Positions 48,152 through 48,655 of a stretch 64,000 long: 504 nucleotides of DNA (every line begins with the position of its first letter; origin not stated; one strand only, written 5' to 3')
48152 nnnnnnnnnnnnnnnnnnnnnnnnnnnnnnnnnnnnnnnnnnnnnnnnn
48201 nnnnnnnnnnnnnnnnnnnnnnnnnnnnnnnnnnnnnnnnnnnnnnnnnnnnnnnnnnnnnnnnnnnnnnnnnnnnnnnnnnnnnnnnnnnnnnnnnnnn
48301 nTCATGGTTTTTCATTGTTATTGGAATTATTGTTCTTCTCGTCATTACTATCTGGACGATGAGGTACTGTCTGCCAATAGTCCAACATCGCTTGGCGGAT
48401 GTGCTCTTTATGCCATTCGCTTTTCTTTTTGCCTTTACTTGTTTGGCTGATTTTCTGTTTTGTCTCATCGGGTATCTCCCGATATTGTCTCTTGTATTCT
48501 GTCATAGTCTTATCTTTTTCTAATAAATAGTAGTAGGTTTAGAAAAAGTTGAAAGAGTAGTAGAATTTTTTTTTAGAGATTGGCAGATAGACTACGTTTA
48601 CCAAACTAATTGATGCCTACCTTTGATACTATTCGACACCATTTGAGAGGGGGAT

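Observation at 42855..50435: Precisely delimited ~7.6-kb integrative element using the 3' end of a DUF2795 gene as its attachment site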

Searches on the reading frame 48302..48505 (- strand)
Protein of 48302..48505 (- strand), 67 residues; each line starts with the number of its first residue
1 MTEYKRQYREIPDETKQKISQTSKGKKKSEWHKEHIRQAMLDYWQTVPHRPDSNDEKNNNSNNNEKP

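Call 7: search_protein_families(library=pfam, proteins=[window:48302-48505:-], max_evalue=0.01)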
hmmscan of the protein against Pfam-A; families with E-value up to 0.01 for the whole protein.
window:48302-48505:- (67 aa): 0 families

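Call 13: search_protein_families(library=phrogs, proteins=[window:48302-48505:-], max_evalue=0.01)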
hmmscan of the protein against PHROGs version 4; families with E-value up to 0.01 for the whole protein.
window:48302-48505:- (67 aa): 1 family
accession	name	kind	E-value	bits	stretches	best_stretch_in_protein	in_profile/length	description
phrog_314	-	DNA, RNA and nucleotide metabolism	0.00026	21.1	1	12-56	288-319/574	homing endonuclease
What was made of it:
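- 48302..48505 (-): 67-aa basic protein, apparently translationally coupled to the 284-aa gene. Candidate accessory DNA-binding protein. Weak match to part of phrog_314 (call 13).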

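Call 14: search_protein_families(library=ncbifam, proteins=[window:48302-48505:-], max_evalue=0.01)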
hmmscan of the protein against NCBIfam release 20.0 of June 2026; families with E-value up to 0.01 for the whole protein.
window:48302-48505:- (67 aa): 0 families
